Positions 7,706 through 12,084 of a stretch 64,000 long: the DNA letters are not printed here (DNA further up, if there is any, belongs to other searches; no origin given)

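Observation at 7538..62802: Five paralogous mini XRE-HTH / tiny-partner divergent cassettes scattered among housekeeping operons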

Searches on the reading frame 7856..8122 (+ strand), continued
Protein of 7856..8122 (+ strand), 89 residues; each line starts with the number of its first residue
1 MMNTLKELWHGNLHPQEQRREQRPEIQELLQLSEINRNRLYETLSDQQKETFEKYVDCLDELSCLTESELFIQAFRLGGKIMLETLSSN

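Call 57: find_encoding_contigs(protein=P0068, flank=5000, max_places=3)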
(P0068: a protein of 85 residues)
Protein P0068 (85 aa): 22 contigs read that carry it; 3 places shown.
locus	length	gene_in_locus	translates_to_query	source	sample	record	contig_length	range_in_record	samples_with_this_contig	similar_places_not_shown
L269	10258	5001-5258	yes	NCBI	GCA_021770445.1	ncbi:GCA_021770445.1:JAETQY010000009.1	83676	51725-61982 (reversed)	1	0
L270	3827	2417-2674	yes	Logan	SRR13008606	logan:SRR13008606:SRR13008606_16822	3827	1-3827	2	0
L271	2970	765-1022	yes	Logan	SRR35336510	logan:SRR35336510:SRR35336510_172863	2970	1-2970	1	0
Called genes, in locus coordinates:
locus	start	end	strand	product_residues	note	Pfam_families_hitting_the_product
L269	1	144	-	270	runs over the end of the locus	PF00142:Fer4_NifH (weak), PF02374:ArsA_ATPase, PF09140:MipZ (weak), PF10609:ParA, PF13614:AAA_31, PF01656:CbiA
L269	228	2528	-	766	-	PF03717:PBP_dimer, PF00905:Transpeptidase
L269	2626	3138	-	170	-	-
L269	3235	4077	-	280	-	PF04085:MreC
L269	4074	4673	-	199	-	PF02545:Maf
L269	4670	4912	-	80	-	PF12844:HTH_19, PF13560:HTH_31, PF01381:HTH_3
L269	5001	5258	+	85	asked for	PF20648:DUF6809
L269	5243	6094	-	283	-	PF22886:DUF7021, PF10020:DUF2262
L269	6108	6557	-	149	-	PF00692:dUTPase, PF22769:DCD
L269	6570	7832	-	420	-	PF05893:LuxC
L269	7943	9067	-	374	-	PF04443:LuxE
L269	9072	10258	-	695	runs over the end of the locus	PF01136:Peptidase_U32, PF12392:DUF3656, PF01136:Peptidase_U32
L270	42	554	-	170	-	-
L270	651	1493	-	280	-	PF04085:MreC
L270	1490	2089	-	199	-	PF02545:Maf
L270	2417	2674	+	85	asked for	PF20648:DUF6809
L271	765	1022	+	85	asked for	PF20648:DUF6809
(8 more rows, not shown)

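Call 58: find_encoding_contigs(protein=P0024, flank=5000, max_places=3)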
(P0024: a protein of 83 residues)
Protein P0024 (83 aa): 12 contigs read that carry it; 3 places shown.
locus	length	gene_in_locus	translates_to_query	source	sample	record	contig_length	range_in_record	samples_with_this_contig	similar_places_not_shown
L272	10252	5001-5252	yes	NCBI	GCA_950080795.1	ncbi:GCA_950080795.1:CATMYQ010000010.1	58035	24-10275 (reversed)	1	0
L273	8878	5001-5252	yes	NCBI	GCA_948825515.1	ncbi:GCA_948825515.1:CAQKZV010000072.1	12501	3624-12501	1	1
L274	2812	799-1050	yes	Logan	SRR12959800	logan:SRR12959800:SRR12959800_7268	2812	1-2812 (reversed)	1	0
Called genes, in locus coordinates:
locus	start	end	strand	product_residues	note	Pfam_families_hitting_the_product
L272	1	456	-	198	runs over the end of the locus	-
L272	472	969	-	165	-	PF04472:SepF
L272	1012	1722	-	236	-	PF01168:Ala_racemase_N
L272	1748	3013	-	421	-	PF26018:BSH_RND_rel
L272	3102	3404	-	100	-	PF17209:Hfq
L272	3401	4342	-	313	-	PF01745:IPT, PF01715:IPPT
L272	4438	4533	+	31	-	-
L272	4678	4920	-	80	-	PF12844:HTH_19, PF13560:HTH_31 (weak), PF01381:HTH_3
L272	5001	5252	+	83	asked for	PF20648:DUF6809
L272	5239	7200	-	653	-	PF02518:HATPase_c, PF13589:HATPase_c_3, PF01119:DNA_mis_repair, PF08676:MutL_C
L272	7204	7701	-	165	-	PF12158:DUF3592 (weak)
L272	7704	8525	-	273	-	PF14270:DUF4358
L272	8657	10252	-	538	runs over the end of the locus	?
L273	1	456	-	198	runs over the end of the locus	-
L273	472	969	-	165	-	PF04472:SepF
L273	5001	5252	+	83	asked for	PF20648:DUF6809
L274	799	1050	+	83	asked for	PF20648:DUF6809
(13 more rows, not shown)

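Call 67: search_protein_families(library=phrogs, max_evalue=0.01, proteins=[window:7856-8122:+, P0078, L188:2268-2546:+])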
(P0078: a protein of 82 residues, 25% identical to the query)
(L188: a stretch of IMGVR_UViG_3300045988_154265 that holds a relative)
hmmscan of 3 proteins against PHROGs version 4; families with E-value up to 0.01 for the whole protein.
window:7856-8122:+ (89 aa): 0 families

P0078 (82 aa): 0 families

L188:2268-2546:+ (93 aa): 0 families

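Call 68: search_protein_families(library=padloc, max_evalue=0.01, proteins=[window:7856-8122:+, P0078])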
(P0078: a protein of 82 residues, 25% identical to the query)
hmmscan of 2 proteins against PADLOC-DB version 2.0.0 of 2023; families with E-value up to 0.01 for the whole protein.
window:7856-8122:+ (89 aa): 0 families

P0078 (82 aa): 0 families

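Call 69: find_encoding_contigs(protein=P0002, flank=6000, max_places=3)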
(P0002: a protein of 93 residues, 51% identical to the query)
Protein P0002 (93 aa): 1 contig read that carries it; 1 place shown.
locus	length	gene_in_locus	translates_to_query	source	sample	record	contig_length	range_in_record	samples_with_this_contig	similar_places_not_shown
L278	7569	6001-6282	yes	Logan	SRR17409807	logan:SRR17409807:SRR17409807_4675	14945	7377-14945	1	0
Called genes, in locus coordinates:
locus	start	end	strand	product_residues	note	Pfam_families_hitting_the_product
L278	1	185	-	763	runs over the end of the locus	PF22763:NrS1-1_pol-like_HBD, PF08706:D5_N, PF03288:Pox_D5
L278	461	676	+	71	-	PF13443:HTH_26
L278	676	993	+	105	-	-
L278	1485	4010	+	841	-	PF00145:DNA_methylase, PF02384:N6_Mtase (faint), PF07669:Eco57I (weak)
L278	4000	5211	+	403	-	-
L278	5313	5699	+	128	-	PF19670:DUF6173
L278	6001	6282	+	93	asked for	PF20648:DUF6809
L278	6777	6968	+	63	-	PF13443:HTH_26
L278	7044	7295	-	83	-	PF12116:SpoIIID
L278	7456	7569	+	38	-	?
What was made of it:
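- The closest DUF6809 homologue, P0002, sits among a D5 primase, a methylase and HTH_26 genes (call 69).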

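Call 84: search_solved_structures(query=A4, max_evalue=1)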
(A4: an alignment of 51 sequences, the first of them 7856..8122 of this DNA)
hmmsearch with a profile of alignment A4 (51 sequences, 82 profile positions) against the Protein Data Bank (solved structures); distinct sequences matched with E-value up to 1: 3.
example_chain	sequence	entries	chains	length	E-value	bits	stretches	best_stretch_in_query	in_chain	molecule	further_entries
9czc_B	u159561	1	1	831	0.41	14.2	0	14-57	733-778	Bont/E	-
7k7y_A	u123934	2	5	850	0.48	13.9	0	14-57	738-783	Botulinum neurotoxin type E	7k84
2fbi_A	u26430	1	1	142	0.6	13.6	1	26-59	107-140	probable transcriptional regulator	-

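Call 85: fold_search(model_id=the predicted structure, library=viral)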
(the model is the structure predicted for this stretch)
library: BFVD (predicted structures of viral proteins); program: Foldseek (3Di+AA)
matches with E <= 10: 28; with E <= 0.001: 0
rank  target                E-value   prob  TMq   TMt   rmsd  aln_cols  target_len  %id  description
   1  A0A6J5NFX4            3.0e+00  0.05  0.24  0.17  12.7        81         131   16  Uncharacterized protein [uncultured Caudovirales phage]
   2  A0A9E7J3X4            4.6e+00  0.13  0.24  0.24   1.5        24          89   25  (no name in the UniProt tables at hand)
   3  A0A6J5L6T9            5.0e+00  0.07  0.22  0.41   4.9        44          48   20  Uncharacterized protein [uncultured Caudovirales phage]
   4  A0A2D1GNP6            6.4e+00  0.16  0.36  0.33   1.2        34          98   20  Uncharacterized protein [Streptomyces phage Scap1]
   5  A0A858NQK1            6.4e+00  0.10  0.30  0.42   2.9        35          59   26  (no name in the UniProt tables at hand)
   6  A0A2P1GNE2            6.4e+00  0.09  0.23  0.05   1.2        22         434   41  Non-structural polyprotein 1AB [Wuhan japanese halfbeak astrovirus]
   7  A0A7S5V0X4            6.4e+00  0.08  0.32  0.30   8.5        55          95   24  (no name in the UniProt tables at hand)
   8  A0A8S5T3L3            6.4e+00  0.08  0.25  0.13   5.3        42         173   28  Repressor protein CI [Siphoviridae sp. ctg8V11]
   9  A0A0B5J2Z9            6.4e+00  0.06  0.30  0.16  11.7        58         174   16  Uncharacterized protein [Pandoravirus inopinatum]
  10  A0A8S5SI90            7.0e+00  0.09  0.23  0.20   2.1        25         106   36  Uncharacterized protein [Siphoviridae sp. ctBCr48]
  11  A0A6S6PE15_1          7.0e+00  0.06  0.32  0.04   5.6        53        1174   24  (no name in the UniProt tables at hand)
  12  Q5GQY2                7.6e+00  0.10  0.34  0.44   2.3        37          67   14  Hypothetical-Protein / belonging to T4-LIKE GC: 798 [Synechococcus phage S-PM2]
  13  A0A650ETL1            7.6e+00  0.10  0.19  0.04   0.6        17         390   35  Terminase large subunit [Lactococcus phage CHPC52]
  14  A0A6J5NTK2            7.6e+00  0.09  0.43  0.31   3.5        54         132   17  Uncharacterized protein [uncultured Caudovirales phage]
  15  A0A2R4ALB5            7.6e+00  0.07  0.36  0.17   6.9        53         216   13  (no name in the UniProt tables at hand)
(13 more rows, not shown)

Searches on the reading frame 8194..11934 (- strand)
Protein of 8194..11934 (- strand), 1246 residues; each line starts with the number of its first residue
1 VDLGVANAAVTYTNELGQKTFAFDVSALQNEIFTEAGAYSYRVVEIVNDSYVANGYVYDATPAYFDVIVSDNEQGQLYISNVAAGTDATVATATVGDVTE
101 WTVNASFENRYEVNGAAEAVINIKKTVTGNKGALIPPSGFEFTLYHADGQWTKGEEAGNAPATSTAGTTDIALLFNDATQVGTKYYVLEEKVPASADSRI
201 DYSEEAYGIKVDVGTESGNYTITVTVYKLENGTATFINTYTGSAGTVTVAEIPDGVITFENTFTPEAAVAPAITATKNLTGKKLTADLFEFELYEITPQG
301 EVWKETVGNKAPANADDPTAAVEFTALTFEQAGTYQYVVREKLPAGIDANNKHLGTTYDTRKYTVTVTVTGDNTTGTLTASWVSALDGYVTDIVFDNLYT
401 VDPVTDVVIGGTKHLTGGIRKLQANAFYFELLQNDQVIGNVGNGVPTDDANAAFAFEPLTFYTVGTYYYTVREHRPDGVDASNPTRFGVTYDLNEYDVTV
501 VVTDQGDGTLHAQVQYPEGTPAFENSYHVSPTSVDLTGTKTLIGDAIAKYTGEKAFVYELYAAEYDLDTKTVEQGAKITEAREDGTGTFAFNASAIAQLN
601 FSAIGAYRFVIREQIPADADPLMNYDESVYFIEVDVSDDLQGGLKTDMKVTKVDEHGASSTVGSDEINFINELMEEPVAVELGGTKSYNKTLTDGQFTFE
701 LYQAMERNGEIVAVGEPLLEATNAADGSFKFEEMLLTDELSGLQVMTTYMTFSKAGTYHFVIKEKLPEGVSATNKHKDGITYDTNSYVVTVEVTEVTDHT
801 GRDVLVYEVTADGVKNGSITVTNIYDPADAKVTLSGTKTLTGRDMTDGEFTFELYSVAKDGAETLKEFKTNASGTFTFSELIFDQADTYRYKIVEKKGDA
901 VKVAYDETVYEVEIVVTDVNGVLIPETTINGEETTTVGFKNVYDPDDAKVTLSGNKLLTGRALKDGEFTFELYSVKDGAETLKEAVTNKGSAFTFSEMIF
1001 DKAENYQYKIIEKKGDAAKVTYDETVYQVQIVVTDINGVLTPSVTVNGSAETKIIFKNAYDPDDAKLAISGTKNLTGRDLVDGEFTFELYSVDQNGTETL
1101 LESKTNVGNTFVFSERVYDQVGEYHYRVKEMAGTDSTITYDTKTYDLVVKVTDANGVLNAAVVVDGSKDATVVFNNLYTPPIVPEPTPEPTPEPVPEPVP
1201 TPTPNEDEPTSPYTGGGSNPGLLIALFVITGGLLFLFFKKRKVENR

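Call 26: search_protein_families(library=ncbifam, proteins=[window:8194-11934:-], max_evalue=0.00001)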
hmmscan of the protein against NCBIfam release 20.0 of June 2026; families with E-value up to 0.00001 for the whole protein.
window:8194-11934:- (1246 aa): 1 family
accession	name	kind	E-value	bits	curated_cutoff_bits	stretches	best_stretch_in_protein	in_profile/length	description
TIGR03786.1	strep_pil_rpt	domain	3.4e-88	289.9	31.85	6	995-1061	1-70/70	streptococcal pilin isopeptide linkage domain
